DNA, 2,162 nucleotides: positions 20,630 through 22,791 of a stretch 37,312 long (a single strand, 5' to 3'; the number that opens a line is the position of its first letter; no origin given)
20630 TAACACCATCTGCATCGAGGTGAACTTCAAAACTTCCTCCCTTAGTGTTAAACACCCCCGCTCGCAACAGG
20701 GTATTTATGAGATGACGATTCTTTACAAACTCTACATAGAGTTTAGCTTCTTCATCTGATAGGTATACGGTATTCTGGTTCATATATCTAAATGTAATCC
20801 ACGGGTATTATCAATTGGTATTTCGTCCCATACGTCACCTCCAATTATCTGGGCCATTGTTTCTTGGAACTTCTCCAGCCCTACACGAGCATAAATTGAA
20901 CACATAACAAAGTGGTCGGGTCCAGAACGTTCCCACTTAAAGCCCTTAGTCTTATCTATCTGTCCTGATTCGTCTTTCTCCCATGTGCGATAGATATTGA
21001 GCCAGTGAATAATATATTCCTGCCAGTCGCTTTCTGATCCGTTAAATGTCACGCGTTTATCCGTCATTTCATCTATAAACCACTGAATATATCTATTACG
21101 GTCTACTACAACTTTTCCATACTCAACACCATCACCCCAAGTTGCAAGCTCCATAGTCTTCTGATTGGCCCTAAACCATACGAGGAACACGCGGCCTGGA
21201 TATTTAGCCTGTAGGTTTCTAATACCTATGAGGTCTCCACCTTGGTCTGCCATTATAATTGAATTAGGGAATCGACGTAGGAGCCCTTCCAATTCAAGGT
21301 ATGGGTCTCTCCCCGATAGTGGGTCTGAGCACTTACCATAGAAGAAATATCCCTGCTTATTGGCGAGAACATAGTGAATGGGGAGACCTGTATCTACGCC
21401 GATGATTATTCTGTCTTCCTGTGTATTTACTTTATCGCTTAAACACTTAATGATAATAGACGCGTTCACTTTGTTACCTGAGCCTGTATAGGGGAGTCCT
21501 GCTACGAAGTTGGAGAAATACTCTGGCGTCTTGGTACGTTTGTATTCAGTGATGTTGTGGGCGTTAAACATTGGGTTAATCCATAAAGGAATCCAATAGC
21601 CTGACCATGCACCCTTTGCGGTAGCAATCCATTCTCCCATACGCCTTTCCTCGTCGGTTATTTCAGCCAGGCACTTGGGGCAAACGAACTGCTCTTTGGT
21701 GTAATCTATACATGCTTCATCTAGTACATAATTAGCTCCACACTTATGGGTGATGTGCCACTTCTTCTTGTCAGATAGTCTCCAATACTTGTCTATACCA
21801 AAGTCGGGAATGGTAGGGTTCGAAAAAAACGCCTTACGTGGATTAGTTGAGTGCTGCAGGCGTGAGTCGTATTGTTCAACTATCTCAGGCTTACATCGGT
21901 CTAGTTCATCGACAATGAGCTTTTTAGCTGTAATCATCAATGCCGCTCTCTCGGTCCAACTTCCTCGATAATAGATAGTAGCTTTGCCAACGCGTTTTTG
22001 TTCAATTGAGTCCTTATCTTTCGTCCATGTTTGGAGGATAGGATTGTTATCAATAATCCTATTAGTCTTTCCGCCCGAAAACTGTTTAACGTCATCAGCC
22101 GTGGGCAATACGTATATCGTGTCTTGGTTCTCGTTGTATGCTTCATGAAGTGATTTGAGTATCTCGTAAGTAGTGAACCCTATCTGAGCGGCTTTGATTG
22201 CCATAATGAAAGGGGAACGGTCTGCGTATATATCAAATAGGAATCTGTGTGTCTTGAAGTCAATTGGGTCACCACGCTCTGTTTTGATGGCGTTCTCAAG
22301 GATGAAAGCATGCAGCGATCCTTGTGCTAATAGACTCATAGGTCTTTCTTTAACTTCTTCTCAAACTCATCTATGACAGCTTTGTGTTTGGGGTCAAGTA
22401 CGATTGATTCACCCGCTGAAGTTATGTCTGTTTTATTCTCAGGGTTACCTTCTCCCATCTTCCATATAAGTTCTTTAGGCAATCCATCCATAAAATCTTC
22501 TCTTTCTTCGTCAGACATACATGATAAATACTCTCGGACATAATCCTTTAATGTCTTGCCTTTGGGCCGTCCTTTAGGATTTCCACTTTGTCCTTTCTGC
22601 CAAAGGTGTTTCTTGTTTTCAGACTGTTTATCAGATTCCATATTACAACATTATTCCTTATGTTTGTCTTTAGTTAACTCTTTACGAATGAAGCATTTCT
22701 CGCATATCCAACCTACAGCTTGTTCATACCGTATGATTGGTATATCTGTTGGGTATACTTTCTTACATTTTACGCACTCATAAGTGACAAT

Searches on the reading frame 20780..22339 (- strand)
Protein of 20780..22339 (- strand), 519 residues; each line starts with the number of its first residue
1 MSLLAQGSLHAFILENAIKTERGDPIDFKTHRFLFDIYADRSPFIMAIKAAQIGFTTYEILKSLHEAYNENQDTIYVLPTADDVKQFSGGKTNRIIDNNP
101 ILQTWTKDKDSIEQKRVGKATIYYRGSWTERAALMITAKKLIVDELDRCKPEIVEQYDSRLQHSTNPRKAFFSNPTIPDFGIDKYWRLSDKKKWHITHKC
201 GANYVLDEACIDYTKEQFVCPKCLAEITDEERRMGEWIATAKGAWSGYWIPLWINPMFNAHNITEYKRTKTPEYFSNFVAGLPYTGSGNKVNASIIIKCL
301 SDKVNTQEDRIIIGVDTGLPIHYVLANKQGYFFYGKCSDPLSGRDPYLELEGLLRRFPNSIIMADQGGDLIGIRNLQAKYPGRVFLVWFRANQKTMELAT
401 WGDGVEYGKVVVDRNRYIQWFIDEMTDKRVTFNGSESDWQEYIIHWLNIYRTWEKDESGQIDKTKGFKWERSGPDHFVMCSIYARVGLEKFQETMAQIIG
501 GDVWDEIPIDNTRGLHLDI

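Call 3: search_protein_families(library=pfam, proteins=[window:20780-22339:-], max_evalue=1)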
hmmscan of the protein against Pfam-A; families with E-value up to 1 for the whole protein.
window:20780-22339:- (519 aa): 2 families
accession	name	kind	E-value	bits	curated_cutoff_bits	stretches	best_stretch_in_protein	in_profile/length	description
PF05876.18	GpA_ATPase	-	2.1e-13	50.9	25.6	1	45-245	30-247/247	Phage terminase large subunit gpA, ATPase domain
PF07503.17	zf-HYPF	-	0.26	11.6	23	1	219-233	1-16/34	HypF finger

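Call 4: search_protein_families(library=phrogs, proteins=[window:20780-22339:-], max_evalue=0.1)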
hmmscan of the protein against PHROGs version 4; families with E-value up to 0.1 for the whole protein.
window:20780-22339:- (519 aa): 5 families
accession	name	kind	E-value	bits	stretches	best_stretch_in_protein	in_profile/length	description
phrog_675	-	head and packaging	1.1e-75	256.1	1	6-497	21-556/576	terminase large subunit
phrog_15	-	head and packaging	4.1e-14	52.9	1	48-246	405-629/1330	terminase large subunit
phrog_2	-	head and packaging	1.6e-09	38.1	1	31-484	270-588/807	terminase large subunit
phrog_12876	-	head and packaging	4e-09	37.4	1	80-204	2-125/235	terminase large subunit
phrog_31326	-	unknown function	0.071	14.5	0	197-220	21-42/73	-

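Call 45: search_dna_similar(query=window:20780-22339:-, collection=phages, mode=protein, max_rows=25)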
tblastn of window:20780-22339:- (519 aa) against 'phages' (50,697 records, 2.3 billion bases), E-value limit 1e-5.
Records with a match: 590; places in all: 590; records where one place covers at least 80% of the query: 422.
Best place of each record, by identity: <60% 590.
By first word of the organism name: Staphylococcus 239; Bacillus 221; Enterococcus 36; Vibrio 26; Lactobacillus 23; Listeria 10; Thermus 5; Acinetobacter 5; Pseudomonas 5; Mammaliicoccus 3; and 12 more.
By host as written in the record: Staphylococcus aureus 83; - 70; Bacillus cereus 26; Bacillus subtilis 23; Bacillus thuringiensis subsp. kurstaki 20; Staphylococcus carnosus TM300 16; Staphylococcus sp. 16; Bacillus thuringiensis kurstaki 12; and 144 more.
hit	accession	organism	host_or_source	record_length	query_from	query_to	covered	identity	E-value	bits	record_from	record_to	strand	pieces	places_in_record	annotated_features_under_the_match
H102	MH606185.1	Bacillus phage BSP38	Bacillus subtilis KCCM 12052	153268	37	519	93%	24.8%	7e-20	100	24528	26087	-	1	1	putative terminase large subunit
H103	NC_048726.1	Bacillus phage BSP38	Bacillus subtilis KCCM 12052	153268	37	519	93%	24.8%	7e-20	100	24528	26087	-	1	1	terminase large subunit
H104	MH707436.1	Bacillus phage BSP36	Bacillus subtilis KCCM 11780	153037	37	519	93%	24.5%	1e-20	102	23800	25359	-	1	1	putative terminase large subunit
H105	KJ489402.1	Bacillus phage Riley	-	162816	3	493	95%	23.3%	3e-12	76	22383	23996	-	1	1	terminase large subunit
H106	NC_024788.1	Bacillus phage Riley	-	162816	3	493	95%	23.3%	3e-12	76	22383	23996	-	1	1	terminase large subunit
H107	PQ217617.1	Bacillus phage Atlee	Bacillus thuringiensis subspecies ...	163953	3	493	95%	23.3%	3e-12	76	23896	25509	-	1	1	terminase large subunit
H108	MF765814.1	Bacillus phage Taffo16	Bacillus thuringiensis subsp. kurstaki ...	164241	3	493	95%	23.3%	3e-12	76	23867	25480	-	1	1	terminase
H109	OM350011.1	Bacillus phage BillyBob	Bacillus thuringiensis subspecies ...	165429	3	493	95%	23.3%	3e-12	76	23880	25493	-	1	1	terminase large subunit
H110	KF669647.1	Bacillus phage BigBertha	Bacillus thuringiensis subsp. Kurstaki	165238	3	493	95%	23.3%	4e-12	75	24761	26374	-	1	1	terminase large subunit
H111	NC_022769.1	Bacillus phage BigBertha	Bacillus thuringiensis subsp. Kurstaki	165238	3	493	95%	23.3%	4e-12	75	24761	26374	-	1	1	terminase large subunit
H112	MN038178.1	Bacillus phage Beyonphe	Bacillus cereus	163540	3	493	95%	23.3%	4e-12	75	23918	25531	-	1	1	61: terminase large subunit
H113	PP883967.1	Bacillus phage Jabberwock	Bacillus thuringiensis kurstaki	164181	3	493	95%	23.3%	4e-12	75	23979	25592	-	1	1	terminase large subunit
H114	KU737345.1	Bacillus phage Juglone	Bacillus thuringiensis subsp. kurstaki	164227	3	493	95%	23.3%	4e-12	75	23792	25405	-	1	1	terminase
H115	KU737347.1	Bacillus phage Phrodo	Bacillus thuringiensis subsp. kurstaki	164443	3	493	95%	23.3%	4e-12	75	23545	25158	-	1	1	terminase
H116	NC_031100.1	Bacillus phage Phrodo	Bacillus thuringiensis subsp. kurstaki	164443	3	493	95%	23.3%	4e-12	75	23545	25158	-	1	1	terminase large subunit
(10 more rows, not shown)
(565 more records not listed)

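Call 73: find_related_loci(query=A7, collection=genome_contigs, flank=10000)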
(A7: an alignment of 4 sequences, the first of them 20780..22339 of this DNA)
Query A7 (519 aa) in genome_contigs; peptide patterns used: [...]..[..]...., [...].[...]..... (x = any residue, [..] = any of these).
86 stretches matched a pattern, but none encodes a relative of the query by tblastn (E <= 1e-3).

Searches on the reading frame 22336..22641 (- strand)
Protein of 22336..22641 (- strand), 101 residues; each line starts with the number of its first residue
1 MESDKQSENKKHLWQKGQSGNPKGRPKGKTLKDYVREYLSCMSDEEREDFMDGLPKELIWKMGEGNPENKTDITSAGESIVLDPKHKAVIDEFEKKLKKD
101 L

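Call 3: search_protein_families(library=pfam, proteins=[window:22336-22641:-], max_evalue=1)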
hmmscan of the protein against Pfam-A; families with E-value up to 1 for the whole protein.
window:22336-22641:- (101 aa): 2 families
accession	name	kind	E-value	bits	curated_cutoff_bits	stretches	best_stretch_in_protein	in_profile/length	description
PF18932.5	DUF5681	-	3.2e-09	37.7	27.5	1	10-39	1-28/77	Family of unknown function (DUF5681)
PF10061.14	DUF2299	-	0.042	14.1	22.8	0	33-59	59-85/138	Uncharacterized conserved protein (DUF2299)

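Call 4: search_protein_families(library=phrogs, proteins=[window:22336-22641:-], max_evalue=0.1)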
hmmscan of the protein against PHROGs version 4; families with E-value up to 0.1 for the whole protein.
window:22336-22641:- (101 aa): 2 families
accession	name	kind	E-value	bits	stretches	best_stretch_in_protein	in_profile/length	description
phrog_26239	-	unknown function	2e-05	25.9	1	13-39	20-47/146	-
phrog_4114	-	unknown function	0.00022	22.2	1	10-32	6-28/123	-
